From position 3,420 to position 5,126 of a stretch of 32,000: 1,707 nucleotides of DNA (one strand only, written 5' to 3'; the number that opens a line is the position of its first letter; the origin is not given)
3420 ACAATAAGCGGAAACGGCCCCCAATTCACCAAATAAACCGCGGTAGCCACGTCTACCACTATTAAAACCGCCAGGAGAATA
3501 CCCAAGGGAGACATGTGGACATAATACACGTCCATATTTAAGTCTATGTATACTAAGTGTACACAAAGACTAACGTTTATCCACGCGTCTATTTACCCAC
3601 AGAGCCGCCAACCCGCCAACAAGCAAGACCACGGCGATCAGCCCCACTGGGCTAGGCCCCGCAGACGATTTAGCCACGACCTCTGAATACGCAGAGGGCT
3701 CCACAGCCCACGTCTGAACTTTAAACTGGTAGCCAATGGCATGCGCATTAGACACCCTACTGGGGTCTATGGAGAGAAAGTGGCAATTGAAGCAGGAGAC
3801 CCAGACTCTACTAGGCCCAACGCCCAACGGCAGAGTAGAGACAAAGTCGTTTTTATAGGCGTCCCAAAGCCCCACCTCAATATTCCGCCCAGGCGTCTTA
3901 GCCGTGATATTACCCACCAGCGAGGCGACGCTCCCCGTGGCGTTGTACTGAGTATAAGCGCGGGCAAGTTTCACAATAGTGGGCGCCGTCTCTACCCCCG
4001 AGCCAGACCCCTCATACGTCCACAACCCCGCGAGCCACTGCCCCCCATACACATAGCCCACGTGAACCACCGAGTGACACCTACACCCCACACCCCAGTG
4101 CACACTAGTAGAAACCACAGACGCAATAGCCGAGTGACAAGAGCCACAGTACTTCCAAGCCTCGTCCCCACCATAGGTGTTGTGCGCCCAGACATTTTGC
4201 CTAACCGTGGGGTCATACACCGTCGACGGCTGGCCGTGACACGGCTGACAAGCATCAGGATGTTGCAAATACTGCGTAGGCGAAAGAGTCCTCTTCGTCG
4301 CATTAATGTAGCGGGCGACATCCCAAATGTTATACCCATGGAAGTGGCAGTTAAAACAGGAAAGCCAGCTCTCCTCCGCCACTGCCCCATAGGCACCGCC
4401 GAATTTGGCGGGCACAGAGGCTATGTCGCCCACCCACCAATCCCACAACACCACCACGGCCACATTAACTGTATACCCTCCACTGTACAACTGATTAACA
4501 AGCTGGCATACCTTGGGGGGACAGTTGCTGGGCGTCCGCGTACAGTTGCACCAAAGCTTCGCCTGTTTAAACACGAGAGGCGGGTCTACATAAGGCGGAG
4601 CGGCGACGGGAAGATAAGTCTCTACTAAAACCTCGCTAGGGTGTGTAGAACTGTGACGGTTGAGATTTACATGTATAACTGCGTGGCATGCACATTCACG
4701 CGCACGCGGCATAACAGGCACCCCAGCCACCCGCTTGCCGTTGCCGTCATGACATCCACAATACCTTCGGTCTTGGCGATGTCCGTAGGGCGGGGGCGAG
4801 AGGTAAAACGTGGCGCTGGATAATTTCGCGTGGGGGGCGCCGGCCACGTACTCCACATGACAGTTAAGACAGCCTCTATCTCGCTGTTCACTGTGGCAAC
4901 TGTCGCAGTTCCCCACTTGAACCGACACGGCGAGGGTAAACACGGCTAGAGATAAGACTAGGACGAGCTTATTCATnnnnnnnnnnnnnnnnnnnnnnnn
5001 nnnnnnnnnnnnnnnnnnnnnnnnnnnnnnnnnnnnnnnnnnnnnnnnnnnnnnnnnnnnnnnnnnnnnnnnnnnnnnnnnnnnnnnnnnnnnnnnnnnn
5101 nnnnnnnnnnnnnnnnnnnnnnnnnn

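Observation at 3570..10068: A conserved non-canonical C-x-C-H-[AS]-V-x-H-V motif recurs four times in the two anchored cytochromes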

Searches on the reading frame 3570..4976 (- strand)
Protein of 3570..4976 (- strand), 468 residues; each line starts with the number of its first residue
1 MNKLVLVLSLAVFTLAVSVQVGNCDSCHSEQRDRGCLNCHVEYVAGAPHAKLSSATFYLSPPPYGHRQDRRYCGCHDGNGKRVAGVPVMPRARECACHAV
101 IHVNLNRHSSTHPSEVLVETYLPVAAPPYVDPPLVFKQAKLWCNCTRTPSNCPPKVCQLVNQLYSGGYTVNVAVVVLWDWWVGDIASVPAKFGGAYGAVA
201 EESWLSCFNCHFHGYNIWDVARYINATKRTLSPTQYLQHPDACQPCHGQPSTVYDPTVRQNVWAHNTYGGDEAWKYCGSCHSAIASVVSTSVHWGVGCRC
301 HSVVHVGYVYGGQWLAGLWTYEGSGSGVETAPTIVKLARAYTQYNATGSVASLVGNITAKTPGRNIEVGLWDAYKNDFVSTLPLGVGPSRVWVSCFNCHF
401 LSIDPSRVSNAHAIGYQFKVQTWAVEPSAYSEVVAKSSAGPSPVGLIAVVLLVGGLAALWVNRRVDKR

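Call 4: search_solved_structures(query=window:3570-4976:-, max_evalue=1, show_alignments=2)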
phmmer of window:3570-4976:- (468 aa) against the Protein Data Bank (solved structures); distinct sequences matched with E-value up to 1: 1.
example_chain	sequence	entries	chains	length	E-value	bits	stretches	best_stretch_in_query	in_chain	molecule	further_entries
8e5f_A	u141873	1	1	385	9.7e-07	30.8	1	248-309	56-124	c-type cytochrome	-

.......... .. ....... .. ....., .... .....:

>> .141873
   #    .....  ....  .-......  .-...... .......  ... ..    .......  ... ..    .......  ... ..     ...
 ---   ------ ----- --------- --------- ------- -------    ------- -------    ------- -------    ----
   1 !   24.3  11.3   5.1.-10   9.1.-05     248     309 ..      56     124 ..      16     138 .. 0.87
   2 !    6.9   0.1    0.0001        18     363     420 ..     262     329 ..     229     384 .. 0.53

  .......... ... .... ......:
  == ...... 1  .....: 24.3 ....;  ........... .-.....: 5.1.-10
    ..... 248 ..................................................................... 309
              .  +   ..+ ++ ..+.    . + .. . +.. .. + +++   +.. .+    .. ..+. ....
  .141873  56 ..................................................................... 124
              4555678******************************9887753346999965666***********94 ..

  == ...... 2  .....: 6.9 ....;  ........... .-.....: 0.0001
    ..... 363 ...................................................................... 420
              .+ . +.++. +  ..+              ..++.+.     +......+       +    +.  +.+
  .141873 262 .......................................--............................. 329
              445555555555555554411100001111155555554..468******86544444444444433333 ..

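Call 24: find_homologous_proteins(query=window:3570-4976:-, max_evalue=0.001)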
Query window:3570-4976:- (468 aa): 13 proteins with E <= 0.001 among 8000 candidates.
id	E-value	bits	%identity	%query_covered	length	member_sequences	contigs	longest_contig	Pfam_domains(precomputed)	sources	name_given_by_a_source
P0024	1.0e-265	900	100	81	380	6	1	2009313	-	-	-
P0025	1.3e-165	570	53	99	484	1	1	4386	-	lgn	-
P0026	1.3e-120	421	47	94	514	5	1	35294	-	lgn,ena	-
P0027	1.7e-96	342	44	90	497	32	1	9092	-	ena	-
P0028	7.8e-92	326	42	95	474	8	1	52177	-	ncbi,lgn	-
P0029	4.6e-90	321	53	63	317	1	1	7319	-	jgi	jgi:hypothetical protein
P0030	1.7e-86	309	47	70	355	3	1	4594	-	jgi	-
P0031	1.0e-84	303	53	55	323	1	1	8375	-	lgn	-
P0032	1.3e-82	296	40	93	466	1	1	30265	-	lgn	-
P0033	4.6e-48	182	35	62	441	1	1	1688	-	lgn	-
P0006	3.7e-6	44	33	15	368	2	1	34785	-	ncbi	-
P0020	4.0e-5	40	35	15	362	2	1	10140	-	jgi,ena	-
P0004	5.3e-5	40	33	20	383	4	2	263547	-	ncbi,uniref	ncbi:hypothetical protein [Pyrobaculum sp.]|uniref:hypothetical protein n=1 Tax=Pyrobaculum sp. TaxI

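Call 28: search_protein_families(library=pfam, proteins=[window:3570-4976:-], max_evalue=0.01)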
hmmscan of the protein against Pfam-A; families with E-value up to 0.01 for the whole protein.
window:3570-4976:- (468 aa): 0 families

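Call 34: find_encoding_contigs(protein=P0026, flank=10000, max_places=2)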
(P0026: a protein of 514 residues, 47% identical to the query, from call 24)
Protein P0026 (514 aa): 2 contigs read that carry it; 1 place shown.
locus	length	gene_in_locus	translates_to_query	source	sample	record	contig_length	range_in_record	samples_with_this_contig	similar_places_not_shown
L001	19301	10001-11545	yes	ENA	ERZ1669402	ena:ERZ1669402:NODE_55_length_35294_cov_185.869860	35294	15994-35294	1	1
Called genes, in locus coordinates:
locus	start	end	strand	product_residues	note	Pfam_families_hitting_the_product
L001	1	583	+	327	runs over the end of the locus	PF03916:NrfD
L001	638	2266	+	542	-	-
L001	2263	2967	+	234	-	PF02085:Cytochrom_CIII (faint), PF14522:Cytochrome_C7 (faint), PF14537:Cytochrom_c3_2 (faint)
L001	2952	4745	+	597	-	PF05362:Lon_C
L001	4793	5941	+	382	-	-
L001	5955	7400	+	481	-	-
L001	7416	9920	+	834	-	PF01578:Cytochrom_C_asm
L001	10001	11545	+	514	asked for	-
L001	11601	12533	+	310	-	PF01578:Cytochrom_C_asm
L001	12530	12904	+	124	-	-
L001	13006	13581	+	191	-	PF00005:ABC_tran, PF13304:AAA_21 (faint)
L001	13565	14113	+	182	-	-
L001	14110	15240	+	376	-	-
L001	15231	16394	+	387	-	PF05201:GlutR_N, PF01488:Shikimate_DH, PF03807:F420_oxidored, PF13241:NAD_binding_7 (weak)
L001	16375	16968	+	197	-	-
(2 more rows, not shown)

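Call 35: find_encoding_contigs(protein=P0032, flank=10000, max_places=2)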
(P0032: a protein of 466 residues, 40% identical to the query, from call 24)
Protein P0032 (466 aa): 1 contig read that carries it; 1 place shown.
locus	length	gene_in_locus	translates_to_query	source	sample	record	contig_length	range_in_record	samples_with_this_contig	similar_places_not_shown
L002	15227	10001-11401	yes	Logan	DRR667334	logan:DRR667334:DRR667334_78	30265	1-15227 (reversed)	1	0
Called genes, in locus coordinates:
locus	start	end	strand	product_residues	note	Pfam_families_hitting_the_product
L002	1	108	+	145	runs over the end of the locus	-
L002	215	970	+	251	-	PF14522:Cytochrome_C7 (faint), PF14537:Cytochrom_c3_2 (faint)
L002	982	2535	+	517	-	-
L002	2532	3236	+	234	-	PF03264:Cytochrom_NNT (weak), PF14522:Cytochrome_C7 (faint), PF09699:Paired_CXXCH_1 (faint), PF14537:Cytochrom_c3_2 (faint)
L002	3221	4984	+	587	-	PF05362:Lon_C (weak)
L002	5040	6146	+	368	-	-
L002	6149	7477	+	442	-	-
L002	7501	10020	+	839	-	PF01578:Cytochrom_C_asm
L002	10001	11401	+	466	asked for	-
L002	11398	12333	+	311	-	PF01578:Cytochrom_C_asm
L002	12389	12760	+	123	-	-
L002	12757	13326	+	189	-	PF00005:ABC_tran, PF13304:AAA_21 (faint)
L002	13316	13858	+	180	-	-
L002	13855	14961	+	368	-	-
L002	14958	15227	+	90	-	?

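Call 40: search_protein_families(library=ncbifam, proteins=[window:3570-4976:-], max_evalue=0.01)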
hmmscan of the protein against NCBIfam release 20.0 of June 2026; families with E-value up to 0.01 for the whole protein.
window:3570-4976:- (468 aa): 0 families

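Call 41: predict_structure(alignment_id=A2)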
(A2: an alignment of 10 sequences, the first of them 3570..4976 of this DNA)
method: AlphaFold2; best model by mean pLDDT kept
length: 468 residues; sequences in the alignment: 10
mean_pLDDT: 39.4   pTM: 0.34
mean pLDDT of the five models: 39.4, 37.2, 34.1, 33.2, 32.2
residues with pLDDT >= 90: 0; 70-90: 19; 50-70: 70; < 50: 379
segments of 3 or more residues with pLDDT < 50: 15-99, 107-114, 119-139, 179-182, 190-446, 466-468
pLDDT, mean of each block of 10 residues (from residue 1): 77 47 37 40 36 36 36 33 34 35 49 50 34 38 63 69 65 51 52 30 29 36 34 26 30 37 33 36 35 30 33 33 27 28 41 44 35 35 29 34 31 28 25 28 47 69 53
secondary structure, 60 per line:
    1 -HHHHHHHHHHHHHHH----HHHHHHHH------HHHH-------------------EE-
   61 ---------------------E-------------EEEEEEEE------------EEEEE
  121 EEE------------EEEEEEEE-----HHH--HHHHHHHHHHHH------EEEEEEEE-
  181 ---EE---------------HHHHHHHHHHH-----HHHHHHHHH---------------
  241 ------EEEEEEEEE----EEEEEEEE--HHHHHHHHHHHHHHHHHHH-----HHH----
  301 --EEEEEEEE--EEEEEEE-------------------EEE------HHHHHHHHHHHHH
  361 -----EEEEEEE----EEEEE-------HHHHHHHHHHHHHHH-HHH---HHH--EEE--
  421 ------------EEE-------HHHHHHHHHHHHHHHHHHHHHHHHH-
elements in order: H2-16 H21-28 H35-38 E96-103 E116-123 E136-143 H154-165 E172-179 H201-211 H217-225 E247-255 E260-267 H270-288 E303-310 E313-319 E339-341 H348-360 E366-372 E377-381 H389-403 E416-418 E433-435 H443-467

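Call 53: search_protein_representatives(alignment_id=A2)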
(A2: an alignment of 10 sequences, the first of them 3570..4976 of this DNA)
Query: 10 sequences, 459 profile positions. Proteins with E-value up to 0.001 (for the whole library): 50; up to 1e-10: 40; up to 1e-30: 16. The best 50 are listed.
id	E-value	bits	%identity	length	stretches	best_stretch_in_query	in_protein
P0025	3.2e-209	711.8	-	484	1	3-458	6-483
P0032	1.6e-185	633.7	-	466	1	3-454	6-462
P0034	3.4e-170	583.1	-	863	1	4-458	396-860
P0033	3.5e-133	461.1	-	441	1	1-457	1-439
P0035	8.3e-97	341.2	-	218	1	242-458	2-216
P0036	3.6e-56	207.3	-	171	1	303-458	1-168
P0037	1.6e-48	182.0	-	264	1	222-458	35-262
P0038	5.0e-45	170.5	-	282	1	217-458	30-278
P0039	6.1e-42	160.4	-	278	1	221-427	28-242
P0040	7.9e-40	153.4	-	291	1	218-453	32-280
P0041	6.6e-38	147.1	-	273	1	209-424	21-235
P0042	5.6e-37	144.0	-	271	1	220-456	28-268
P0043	7.9e-37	143.5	-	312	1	220-447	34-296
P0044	2.6e-36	141.8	-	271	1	220-458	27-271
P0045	3.2e-36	141.5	-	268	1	221-432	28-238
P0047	3.6e-30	121.6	-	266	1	211-456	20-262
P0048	6.2e-26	107.6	-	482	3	210-457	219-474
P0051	7.7e-17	77.6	-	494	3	187-317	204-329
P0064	7.7e-13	64.4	-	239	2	257-458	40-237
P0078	7.0e-04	34.9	-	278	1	221-424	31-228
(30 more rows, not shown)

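Call 56: search_solved_structures(query=P0044, max_evalue=1, show_alignments=2)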
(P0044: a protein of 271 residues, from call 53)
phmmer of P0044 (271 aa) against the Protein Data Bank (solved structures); distinct sequences matched with E-value up to 1: 2.
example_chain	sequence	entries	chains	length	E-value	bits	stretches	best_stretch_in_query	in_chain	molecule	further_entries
8e5f_A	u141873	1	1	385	2.6e-15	60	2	3-122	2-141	c-type cytochrome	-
8iuf_E3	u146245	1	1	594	0.26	14.1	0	199-269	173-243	NDUEG3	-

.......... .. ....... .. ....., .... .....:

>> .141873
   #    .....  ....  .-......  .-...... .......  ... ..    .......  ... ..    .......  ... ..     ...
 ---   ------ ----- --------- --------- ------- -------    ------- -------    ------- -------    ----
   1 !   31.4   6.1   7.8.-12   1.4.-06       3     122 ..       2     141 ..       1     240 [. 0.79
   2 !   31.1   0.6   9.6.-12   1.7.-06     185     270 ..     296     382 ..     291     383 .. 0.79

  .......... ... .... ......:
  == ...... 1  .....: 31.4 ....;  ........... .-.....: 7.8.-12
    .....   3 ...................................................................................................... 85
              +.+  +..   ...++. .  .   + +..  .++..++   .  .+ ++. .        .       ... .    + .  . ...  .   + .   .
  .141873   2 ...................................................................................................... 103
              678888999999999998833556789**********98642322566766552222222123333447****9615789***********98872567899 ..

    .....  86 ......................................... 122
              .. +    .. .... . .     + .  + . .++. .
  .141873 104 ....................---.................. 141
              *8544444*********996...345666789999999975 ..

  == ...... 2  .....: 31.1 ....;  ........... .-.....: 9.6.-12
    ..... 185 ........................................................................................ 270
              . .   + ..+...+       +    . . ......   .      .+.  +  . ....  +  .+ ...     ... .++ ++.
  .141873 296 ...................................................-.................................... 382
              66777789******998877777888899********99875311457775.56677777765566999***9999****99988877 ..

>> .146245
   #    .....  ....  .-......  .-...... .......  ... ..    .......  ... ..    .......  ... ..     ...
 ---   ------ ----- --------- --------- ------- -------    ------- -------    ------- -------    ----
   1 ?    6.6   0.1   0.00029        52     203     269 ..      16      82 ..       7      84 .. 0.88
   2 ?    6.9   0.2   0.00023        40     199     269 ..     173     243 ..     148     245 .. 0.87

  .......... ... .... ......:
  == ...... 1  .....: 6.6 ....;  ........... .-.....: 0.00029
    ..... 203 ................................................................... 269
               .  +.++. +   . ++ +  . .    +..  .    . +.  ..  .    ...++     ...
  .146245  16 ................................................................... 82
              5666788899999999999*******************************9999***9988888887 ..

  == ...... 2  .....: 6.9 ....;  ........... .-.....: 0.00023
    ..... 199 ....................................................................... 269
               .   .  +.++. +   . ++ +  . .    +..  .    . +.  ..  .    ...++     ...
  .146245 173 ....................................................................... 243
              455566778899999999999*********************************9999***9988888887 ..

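Call 57: list_cluster_members(proteins=[P0037, P0038, P0039, P0041, P0044, P0047, P0048, P0051, P0064, P0078])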
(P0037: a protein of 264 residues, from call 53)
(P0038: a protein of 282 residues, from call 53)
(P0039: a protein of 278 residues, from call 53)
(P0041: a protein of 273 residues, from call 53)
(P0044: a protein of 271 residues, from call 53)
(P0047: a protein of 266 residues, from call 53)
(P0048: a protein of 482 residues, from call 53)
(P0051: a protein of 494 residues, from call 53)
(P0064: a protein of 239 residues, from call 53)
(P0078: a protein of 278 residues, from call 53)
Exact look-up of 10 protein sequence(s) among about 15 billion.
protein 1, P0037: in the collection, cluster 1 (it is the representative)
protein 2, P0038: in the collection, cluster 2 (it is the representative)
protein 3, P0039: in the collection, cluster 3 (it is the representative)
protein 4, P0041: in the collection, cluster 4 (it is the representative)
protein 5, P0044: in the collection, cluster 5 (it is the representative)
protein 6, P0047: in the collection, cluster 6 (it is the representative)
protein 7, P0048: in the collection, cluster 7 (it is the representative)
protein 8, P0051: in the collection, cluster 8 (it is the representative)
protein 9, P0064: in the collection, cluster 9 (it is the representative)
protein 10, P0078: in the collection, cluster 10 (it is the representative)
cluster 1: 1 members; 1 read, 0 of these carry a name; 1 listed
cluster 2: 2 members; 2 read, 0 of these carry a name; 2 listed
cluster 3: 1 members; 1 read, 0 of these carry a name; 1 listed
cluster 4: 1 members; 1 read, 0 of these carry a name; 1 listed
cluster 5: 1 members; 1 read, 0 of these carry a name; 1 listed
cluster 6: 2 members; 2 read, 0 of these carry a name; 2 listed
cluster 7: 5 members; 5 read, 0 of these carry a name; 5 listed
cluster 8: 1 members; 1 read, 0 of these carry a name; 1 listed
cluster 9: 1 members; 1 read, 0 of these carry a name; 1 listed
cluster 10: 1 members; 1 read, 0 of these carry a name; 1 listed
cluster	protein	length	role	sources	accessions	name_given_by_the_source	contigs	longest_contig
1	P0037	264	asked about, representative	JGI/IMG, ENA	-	-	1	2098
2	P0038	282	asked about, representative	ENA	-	-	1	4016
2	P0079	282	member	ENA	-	-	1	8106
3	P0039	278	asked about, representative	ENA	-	-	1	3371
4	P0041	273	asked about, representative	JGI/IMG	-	-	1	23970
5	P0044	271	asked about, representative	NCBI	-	-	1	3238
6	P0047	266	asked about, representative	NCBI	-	-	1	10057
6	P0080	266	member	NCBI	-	-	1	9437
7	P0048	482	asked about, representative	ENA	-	-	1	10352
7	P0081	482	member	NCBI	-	-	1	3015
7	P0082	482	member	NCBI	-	-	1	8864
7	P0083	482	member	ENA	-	-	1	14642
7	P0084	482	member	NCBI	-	-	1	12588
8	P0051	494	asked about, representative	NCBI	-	-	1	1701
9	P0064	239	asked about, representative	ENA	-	-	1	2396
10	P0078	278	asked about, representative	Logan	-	-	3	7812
